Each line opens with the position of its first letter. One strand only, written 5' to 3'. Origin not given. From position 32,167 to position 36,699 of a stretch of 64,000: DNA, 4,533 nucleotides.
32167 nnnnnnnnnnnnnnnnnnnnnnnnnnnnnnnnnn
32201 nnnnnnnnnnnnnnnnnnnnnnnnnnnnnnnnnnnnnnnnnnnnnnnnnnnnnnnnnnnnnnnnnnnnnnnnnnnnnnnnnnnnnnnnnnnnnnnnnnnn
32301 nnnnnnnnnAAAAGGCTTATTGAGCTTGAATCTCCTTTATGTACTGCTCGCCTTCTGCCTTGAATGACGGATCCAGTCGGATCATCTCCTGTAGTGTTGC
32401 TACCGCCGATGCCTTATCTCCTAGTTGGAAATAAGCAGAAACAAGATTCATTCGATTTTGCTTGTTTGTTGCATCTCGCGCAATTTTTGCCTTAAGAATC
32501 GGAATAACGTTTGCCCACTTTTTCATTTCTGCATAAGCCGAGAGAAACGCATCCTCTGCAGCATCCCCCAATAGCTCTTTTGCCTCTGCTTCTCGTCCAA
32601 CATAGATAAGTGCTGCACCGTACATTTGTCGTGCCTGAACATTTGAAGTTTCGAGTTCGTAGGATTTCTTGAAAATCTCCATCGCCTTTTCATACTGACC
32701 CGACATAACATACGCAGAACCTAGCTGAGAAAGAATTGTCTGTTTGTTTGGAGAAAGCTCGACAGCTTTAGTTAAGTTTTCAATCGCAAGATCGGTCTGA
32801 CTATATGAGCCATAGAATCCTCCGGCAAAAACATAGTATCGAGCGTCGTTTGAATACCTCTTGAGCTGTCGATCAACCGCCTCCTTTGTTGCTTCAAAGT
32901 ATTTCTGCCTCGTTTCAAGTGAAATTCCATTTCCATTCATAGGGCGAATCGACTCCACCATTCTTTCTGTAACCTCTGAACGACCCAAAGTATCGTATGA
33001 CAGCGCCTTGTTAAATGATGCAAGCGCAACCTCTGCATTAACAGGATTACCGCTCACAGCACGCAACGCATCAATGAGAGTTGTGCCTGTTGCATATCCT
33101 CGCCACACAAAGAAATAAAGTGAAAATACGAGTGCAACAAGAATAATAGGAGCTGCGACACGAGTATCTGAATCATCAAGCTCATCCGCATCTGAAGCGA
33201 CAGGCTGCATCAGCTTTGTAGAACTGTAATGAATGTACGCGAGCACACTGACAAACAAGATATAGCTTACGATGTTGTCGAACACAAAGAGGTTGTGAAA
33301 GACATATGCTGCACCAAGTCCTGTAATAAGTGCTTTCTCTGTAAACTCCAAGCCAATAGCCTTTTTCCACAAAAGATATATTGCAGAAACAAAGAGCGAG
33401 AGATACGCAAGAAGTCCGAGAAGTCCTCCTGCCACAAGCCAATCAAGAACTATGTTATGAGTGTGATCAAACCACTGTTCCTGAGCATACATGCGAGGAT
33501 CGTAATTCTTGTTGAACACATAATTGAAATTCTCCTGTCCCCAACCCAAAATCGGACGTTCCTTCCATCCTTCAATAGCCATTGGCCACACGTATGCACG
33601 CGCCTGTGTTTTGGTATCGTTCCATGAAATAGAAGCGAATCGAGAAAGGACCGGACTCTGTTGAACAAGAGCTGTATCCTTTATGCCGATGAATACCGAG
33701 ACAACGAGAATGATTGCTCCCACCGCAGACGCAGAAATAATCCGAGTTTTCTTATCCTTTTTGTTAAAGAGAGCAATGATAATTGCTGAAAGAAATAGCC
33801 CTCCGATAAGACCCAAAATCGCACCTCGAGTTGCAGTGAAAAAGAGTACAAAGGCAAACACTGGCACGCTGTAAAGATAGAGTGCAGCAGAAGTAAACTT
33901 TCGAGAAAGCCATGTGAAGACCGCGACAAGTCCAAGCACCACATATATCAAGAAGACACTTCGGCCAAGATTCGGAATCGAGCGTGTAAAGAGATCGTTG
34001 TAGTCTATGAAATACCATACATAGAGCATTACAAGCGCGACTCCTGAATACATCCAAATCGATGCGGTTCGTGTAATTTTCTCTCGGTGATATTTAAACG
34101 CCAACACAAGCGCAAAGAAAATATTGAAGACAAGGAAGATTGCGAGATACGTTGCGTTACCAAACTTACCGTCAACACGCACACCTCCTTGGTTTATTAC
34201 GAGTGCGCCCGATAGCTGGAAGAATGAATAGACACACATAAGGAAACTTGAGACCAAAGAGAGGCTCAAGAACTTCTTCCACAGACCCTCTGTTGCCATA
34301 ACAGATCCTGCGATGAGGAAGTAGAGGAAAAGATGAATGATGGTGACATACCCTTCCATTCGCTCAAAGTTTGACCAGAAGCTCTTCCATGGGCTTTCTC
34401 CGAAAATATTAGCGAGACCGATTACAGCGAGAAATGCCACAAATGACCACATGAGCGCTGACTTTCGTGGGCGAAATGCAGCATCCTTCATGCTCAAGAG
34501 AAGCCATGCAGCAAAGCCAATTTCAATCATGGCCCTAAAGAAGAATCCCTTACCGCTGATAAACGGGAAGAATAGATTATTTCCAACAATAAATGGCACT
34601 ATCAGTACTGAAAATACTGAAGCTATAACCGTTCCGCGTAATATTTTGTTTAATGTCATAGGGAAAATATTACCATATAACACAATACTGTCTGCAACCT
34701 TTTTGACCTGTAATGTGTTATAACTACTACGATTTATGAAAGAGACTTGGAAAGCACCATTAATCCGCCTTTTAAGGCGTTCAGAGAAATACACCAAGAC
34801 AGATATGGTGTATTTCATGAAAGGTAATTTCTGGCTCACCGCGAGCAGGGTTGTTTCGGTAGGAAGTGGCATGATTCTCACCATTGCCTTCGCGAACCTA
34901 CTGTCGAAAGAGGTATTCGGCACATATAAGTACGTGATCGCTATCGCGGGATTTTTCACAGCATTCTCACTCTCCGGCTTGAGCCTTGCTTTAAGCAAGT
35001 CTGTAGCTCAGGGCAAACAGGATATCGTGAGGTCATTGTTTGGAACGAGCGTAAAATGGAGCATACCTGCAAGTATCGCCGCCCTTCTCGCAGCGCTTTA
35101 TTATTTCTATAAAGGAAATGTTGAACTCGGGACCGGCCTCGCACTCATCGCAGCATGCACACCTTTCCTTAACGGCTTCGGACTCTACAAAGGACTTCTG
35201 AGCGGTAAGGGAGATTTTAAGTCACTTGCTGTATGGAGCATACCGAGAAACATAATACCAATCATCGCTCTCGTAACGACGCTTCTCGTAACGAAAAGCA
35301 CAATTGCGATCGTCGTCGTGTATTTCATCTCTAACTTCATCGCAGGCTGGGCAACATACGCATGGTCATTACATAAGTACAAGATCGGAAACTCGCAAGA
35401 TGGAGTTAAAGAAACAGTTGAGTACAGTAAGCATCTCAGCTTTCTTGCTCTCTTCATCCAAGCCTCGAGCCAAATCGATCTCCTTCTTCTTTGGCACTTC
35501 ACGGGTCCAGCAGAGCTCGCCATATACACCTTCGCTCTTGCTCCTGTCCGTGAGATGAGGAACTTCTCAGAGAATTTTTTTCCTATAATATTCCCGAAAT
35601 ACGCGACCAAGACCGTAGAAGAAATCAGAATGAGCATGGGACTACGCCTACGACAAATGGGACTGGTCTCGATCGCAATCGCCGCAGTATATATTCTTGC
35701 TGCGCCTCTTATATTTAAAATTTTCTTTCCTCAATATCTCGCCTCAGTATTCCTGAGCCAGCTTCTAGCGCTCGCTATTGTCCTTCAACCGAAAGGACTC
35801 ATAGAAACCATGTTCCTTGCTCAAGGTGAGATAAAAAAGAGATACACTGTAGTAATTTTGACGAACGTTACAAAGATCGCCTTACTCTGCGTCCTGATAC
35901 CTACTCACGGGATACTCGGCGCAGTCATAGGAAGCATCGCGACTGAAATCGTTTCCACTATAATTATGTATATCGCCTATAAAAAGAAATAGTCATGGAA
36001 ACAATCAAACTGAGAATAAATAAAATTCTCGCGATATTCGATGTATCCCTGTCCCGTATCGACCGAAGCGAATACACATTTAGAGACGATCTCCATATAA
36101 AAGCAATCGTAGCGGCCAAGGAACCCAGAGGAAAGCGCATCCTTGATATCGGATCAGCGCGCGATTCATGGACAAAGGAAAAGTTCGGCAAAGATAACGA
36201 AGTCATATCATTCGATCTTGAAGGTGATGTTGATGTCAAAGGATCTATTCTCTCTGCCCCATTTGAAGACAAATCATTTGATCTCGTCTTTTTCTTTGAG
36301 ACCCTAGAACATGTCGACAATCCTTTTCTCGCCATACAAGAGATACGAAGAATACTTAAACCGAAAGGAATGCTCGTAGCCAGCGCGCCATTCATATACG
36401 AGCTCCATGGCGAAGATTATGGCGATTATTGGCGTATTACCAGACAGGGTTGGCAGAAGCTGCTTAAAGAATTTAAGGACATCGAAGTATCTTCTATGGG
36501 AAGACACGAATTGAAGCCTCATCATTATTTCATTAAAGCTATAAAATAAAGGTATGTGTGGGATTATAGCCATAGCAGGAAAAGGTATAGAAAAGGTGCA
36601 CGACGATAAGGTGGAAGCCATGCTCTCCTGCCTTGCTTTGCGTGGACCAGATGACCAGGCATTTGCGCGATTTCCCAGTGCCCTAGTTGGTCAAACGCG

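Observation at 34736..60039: A 25-kb surface-glycan biosynthesis island with an unusually rich tailoring repertoire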

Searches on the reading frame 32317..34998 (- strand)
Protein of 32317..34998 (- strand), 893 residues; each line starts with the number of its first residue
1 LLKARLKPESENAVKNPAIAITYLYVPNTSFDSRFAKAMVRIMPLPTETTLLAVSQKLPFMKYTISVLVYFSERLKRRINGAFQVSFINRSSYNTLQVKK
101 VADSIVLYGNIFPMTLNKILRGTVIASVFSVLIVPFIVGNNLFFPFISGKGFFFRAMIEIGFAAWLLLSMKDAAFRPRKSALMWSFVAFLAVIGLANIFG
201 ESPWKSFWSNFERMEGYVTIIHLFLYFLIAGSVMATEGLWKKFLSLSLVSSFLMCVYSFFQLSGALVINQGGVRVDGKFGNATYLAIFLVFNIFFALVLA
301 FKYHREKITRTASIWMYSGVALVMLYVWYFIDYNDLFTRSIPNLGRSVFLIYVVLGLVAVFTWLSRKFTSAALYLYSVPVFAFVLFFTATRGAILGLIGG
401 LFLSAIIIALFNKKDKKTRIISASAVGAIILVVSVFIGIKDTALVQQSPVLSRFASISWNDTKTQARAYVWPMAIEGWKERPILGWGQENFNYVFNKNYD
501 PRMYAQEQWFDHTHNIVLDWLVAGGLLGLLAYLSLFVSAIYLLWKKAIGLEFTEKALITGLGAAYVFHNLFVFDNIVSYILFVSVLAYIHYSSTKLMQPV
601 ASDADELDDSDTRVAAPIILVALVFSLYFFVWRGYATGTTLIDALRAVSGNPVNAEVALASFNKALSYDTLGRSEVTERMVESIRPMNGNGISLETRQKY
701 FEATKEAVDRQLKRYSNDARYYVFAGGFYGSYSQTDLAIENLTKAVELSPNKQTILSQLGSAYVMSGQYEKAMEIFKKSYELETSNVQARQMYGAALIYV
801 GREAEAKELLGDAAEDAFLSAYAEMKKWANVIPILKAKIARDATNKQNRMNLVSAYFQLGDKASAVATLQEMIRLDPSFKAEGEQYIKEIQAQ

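Call 5: search_protein_families(library=pfam, proteins=[window:32317-34998:-], max_evalue=0.001)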
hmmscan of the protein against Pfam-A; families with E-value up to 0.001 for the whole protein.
window:32317-34998:- (893 aa): 16 families
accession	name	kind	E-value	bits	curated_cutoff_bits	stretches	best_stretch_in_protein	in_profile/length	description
PF04932.20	Wzy_C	-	8e-24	84.6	31.7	1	381-533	6-149/149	O-Antigen ligase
PF14559.12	TPR_19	-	7.6e-14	52.2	25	3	764-825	2-64/68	Tetratricopeptide repeat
PF13181.12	TPR_8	-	8.2e-13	47.8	25.7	0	756-783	4-31/34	Tetratricopeptide repeat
PF07719.23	TPR_2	-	4.6e-10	39.3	27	0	756-783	4-31/34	Tetratricopeptide repeat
PF00515.34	TPR_1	-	1.1e-09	38.2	27.8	0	756-782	4-30/34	Tetratricopeptide repeat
PF13428.12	TPR_14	-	1.8e-08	34.6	23.5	0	758-795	6-43/44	Tetratricopeptide repeat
PF13414.12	TPR_11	-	1.9e-08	34.3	26.8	0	734-767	9-42/42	TPR repeat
PF12895.13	ANAPC3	-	7.1e-08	33.1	27.2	1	734-812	4-81/82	Anaphase-promoting complex, cyclosome, subunit 3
PF23914.1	TPR_CcmH_CycH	-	1.3e-07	32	42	1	710-806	41-140/158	Cytochrome c-type biogenesis protein H TPR domain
PF13432.12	TPR_16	-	6.2e-07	30.2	32.7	0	735-780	13-58/65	Tetratricopeptide repeat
PF14561.12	TPR_20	-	2.5e-06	28.1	25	0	835-881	11-57/90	Tetratricopeptide repeat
PF13431.12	TPR_17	-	7.3e-06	26.3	24.4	0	743-773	3-33/34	Tetratricopeptide repeat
PF13424.12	TPR_12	-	1.3e-05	25.8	30.1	0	735-782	19-74/77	Tetratricopeptide repeat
PF13174.12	TPR_6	-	0.0002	22.2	26.3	0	852-877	6-31/33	Tetratricopeptide repeat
PF13429.12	TPR_15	-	0.00024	21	26.2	0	711-810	138-237/280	Tetratricopeptide repeat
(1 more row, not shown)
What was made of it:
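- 32317..34998 (-): Wzy_C (O-antigen ligase/PglL-type) membrane protein with C-terminal TPR repeats, about 13 TM segments. It is the candidate ligase or oligosaccharyltransferase. The true start is probably downstream of the TTG, because the ORF overlaps the Wzx start and the orthologue is 824 aa. Pfam Wzy_C 84.6 bits plus TPR (call 5).
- On Wzx/Wzy-dependent surface-glycan assembly locus: A Wzy_C+TPR protein lies just outside the stated coordinates at 32317-34998 (call 5).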

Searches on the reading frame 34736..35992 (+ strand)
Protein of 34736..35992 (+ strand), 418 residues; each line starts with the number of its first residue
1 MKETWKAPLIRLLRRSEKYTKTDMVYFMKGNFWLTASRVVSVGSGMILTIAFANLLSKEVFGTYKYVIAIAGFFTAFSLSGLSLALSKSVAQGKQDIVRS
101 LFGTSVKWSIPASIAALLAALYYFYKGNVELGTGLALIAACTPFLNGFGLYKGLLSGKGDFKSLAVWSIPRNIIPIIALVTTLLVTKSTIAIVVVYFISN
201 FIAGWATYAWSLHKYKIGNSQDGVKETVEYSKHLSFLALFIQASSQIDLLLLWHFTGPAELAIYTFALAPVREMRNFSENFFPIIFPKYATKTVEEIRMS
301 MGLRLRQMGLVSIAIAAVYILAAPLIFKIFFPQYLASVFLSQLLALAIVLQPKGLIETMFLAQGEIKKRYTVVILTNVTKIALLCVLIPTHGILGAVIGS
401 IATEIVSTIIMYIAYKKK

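Call 3: search_protein_families(library=pfam, proteins=[window:34736-35992:+], max_evalue=0.001)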
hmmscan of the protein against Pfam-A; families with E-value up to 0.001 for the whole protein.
window:34736-35992:+ (418 aa): 2 families
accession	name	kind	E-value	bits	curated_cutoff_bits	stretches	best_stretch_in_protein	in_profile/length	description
PF01943.22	Polysacc_synt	-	1.2e-22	81.1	28.2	1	28-268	2-248/274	Polysaccharide biosynthesis protein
PF13440.11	Polysacc_synt_3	-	1.6e-13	51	23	1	53-331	3-284/293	Polysaccharide biosynthesis protein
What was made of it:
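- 34736..35992 (+): Wzx-type flippase (g01). Polysacc_synt 81 bits (call 3).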

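Call 11: search_protein_families(library=ncbifam, proteins=[window:34736-35992:+], max_evalue=0.001)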
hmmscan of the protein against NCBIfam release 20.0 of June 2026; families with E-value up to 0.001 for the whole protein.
window:34736-35992:+ (418 aa): 1 family
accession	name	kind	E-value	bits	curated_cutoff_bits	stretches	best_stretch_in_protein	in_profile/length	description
TIGR02900.1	spore_V_B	equivalog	1e-05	24.5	372.3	1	27-96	1-72/488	stage V sporulation protein B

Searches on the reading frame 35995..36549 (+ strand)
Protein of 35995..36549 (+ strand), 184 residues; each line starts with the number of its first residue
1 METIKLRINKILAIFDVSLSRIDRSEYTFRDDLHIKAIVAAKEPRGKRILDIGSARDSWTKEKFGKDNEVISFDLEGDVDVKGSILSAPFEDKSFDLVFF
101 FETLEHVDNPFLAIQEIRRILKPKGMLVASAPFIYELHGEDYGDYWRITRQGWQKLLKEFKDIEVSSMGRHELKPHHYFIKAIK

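Call 3: search_protein_families(library=pfam, proteins=[window:35995-36549:+], max_evalue=0.001)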
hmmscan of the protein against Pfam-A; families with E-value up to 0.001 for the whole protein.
window:35995-36549:+ (184 aa): 6 families
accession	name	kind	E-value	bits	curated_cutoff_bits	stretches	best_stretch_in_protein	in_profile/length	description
PF08241.18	Methyltransf_11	-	1.5e-13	51.6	21.2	1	73-128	46-94/95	Methyltransferase domain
PF13489.12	Methyltransf_23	-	6.2e-12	46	27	1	39-147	16-133/164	Methyltransferase domain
PF13847.12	Methyltransf_31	-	7.9e-09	35.8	27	1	83-132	61-112/145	Methyltransferase domain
PF13649.12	Methyltransf_25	-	2.9e-07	31.5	27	1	82-125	52-97/97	Methyltransferase domain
PF08242.18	Methyltransf_12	-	3.6e-06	28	30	1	86-127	56-98/98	Methyltransferase domain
PF05148.21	Methyltransf_8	-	0.00019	21.8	27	1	42-128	69-155/219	Hypothetical methyltransferase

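Call 11: search_protein_families(library=ncbifam, proteins=[window:35995-36549:+], max_evalue=0.001)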
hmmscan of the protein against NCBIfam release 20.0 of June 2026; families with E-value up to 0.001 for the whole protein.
window:35995-36549:+ (184 aa): 11 families
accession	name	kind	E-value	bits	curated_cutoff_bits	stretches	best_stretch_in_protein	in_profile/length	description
NF045667.1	MTase_DVU1556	equivalog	1e-06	28.4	155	1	83-130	73-120/213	DVU_1556 family methyltransferase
TIGR01983.1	UbiG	equivalog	8.4e-06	25.2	102.95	1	92-130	114-152/228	bifunctional 2-polyprenyl-6-hydroxyphenol methylase/3-demethylubiquinol 3-O-methyltransferase UbiG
NF001243.0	PRK00216.1-4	equivalog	3e-05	23.5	235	1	81-129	103-151/237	demethylmenaquinone methyltransferase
NF040539.1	AST_met_ArsM_2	exception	0.00014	21.8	240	1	84-129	118-163/262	putative arsinothricin biosynthesis methyltransferase ArsM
TIGR02752.1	MenG_heptapren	equivalog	0.00015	21.4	419.85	1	81-129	101-149/231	demethylmenaquinone methyltransferase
NF001241.0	PRK00216.1-2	equivalog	0.00019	21.2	327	1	81-129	99-147/231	demethylmenaquinone methyltransferase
TIGR02072.1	BioC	equivalog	0.0003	20.7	184.95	1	81-132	84-135/244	malonyl-ACP O-methyltransferase BioC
TIGR04345.1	ovoA_Cterm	equivalog_domain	0.0003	20.4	170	0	93-135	133-175/242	putative 4-mercaptohistidine N1-methyltransferase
NF038099.1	AsSugarArsM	exception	0.00032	20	400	1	81-133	121-175/321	arsenosugar biosynthesis arsenite methyltransferase ArsM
NF045823.1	PthPhpthDimycoMt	equivalog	0.00056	19.2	300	1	81-128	118-165/256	phthiotriol/phenolphthiotriol dimycocerosates methyltransferase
NF052510.1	methyltran_MpqE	exception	0.00087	18.7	335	0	87-128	109-150/234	methyl-plastoquinone biosynthesis methyltransferase MpqE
